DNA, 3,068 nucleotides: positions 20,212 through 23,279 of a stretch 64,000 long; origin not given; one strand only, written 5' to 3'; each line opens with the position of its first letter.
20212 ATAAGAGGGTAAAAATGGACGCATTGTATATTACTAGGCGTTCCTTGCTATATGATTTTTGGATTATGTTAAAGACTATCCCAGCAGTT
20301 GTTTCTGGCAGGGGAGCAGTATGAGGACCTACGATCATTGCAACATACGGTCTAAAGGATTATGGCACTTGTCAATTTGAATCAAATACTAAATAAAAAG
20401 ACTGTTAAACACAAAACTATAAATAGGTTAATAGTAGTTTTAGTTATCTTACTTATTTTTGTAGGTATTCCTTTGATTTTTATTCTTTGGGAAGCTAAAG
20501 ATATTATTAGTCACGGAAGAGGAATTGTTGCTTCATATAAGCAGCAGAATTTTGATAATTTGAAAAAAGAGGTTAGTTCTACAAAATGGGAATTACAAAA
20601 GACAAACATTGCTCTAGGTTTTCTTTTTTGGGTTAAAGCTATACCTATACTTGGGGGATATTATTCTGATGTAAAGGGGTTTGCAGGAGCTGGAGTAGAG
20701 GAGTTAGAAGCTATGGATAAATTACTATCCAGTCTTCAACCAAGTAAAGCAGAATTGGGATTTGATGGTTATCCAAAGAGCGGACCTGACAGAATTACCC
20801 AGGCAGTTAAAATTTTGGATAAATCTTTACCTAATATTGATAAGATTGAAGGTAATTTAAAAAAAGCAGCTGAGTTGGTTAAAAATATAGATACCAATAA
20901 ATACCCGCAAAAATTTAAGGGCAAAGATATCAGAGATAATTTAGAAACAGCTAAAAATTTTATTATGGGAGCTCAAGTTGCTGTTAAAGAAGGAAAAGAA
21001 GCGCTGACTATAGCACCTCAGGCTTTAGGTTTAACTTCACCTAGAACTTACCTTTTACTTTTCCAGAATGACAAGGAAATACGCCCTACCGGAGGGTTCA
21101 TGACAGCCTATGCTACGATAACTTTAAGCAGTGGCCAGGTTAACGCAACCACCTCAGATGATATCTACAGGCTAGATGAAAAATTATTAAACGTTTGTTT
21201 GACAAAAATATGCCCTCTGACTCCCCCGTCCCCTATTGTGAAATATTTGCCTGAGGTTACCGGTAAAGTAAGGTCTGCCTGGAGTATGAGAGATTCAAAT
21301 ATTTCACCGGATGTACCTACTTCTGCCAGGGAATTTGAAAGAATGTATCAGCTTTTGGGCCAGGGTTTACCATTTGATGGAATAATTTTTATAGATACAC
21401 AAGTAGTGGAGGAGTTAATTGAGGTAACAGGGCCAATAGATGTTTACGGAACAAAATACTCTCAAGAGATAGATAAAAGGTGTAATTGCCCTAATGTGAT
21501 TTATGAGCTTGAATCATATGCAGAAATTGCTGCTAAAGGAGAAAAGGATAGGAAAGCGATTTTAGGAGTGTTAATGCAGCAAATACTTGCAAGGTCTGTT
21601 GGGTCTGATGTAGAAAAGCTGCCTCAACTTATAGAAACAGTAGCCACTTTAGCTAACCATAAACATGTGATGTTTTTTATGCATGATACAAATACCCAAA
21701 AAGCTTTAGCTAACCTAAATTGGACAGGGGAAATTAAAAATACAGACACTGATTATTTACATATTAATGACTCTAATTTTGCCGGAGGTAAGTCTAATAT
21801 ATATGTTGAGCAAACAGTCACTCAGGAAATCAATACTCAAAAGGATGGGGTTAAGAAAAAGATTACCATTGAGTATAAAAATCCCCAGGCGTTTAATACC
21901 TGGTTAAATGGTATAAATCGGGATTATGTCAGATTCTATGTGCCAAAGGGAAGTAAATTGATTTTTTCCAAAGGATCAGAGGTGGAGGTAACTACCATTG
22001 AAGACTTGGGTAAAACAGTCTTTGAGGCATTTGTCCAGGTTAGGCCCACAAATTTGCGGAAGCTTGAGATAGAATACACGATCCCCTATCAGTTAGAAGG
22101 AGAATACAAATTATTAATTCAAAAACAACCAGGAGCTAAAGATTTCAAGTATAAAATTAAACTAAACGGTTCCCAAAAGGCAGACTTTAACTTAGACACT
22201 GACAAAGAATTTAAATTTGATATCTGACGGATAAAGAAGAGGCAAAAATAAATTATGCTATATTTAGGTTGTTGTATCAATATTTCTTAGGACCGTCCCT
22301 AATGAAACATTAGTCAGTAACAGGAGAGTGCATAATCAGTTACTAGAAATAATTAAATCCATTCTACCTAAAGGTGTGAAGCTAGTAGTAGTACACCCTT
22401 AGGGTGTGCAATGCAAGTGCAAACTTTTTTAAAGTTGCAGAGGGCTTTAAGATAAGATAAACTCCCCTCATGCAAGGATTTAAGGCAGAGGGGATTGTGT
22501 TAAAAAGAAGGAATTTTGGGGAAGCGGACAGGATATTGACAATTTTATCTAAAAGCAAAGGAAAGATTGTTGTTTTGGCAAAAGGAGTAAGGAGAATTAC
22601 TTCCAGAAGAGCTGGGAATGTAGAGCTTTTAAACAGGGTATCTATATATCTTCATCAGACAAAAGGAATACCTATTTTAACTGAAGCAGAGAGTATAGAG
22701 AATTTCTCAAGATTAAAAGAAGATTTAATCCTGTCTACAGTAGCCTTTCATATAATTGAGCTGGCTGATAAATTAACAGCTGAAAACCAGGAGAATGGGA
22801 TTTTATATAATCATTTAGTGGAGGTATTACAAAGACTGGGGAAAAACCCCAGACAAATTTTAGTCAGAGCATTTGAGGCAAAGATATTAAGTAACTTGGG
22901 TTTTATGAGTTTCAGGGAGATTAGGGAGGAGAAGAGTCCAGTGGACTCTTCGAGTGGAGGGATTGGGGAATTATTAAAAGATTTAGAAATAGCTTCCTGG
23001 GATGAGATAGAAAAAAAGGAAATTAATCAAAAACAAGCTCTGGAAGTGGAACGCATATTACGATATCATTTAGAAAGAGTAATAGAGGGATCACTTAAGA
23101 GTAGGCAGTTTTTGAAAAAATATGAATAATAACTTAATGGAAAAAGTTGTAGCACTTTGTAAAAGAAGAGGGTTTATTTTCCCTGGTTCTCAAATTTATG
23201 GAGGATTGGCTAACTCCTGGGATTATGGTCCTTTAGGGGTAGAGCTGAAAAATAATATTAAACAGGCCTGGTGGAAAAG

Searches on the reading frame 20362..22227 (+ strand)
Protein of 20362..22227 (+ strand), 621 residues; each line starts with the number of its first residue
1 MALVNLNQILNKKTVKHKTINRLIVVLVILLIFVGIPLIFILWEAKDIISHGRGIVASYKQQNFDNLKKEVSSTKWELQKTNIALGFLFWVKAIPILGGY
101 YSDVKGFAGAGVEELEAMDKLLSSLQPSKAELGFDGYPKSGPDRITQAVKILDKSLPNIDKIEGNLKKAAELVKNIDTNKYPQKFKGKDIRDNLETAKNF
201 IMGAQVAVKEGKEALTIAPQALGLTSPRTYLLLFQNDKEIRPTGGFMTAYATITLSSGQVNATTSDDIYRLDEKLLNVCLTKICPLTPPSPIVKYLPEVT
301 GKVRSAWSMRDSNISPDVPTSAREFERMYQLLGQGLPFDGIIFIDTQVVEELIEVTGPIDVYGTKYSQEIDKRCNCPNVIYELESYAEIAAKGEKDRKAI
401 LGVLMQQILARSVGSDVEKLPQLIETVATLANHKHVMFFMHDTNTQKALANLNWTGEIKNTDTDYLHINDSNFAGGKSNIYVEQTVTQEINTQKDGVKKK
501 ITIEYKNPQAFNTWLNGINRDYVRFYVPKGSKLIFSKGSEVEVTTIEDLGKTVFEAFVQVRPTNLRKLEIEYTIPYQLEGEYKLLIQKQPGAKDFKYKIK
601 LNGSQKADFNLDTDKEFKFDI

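Call 7: search_protein_families(library=pfam, proteins=[window:20362-22227:+], max_evalue=0.01)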
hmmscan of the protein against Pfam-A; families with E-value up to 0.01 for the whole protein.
window:20362-22227:+ (621 aa): 1 family
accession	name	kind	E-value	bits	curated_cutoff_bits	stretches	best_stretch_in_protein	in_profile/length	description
PF13196.11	DUF4012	-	2.6e-25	90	28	1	227-367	3-131/144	Protein of unknown function (DUF4012)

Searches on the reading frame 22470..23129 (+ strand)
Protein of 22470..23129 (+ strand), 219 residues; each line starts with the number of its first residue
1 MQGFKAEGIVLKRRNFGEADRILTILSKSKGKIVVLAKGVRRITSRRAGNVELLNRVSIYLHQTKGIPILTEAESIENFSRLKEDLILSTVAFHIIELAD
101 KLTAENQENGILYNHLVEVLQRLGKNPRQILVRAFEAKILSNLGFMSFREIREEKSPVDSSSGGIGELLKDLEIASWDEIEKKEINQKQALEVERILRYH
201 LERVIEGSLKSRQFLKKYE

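Call 7: search_protein_families(library=pfam, proteins=[window:22470-23129:+], max_evalue=0.01)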
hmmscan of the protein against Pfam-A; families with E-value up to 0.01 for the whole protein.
window:22470-23129:+ (219 aa): 2 families
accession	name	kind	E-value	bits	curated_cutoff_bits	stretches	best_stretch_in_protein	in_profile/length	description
PF11967.14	RecO_N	-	2.1e-19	69.8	27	1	1-79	1-80/80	Recombination protein O N terminal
PF02565.21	RecO_C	-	3.1e-16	60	22.1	1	84-145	2-64/157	Recombination protein O C terminal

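Call 59: find_encoding_contigs(protein=window:22470-23129:+, flank=3000, max_places=6)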
Protein window:22470-23129:+ (219 aa): 5 contigs read that carry it; 5 places shown.
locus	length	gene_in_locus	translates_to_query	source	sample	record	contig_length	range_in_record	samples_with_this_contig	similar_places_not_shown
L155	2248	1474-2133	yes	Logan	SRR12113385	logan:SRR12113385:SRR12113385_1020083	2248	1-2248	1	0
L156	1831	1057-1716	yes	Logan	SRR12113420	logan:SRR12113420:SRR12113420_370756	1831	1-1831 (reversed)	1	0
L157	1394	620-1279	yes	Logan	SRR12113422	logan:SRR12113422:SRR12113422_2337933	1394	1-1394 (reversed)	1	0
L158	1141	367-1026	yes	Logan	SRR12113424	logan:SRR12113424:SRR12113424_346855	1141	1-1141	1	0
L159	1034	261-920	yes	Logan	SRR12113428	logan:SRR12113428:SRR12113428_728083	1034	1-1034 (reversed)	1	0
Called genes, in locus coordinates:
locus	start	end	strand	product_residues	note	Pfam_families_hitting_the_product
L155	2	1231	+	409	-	?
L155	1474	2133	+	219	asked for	PF11967:RecO_N, PF02565:RecO_C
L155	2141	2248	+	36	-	?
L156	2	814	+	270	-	?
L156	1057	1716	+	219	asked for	PF11967:RecO_N, PF02565:RecO_C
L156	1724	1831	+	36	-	?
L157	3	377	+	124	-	?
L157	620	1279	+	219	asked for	PF11967:RecO_N, PF02565:RecO_C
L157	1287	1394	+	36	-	?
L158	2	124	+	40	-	?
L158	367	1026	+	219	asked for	PF11967:RecO_N, PF02565:RecO_C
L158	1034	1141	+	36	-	?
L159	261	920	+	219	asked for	PF11967:RecO_N, PF02565:RecO_C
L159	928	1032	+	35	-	?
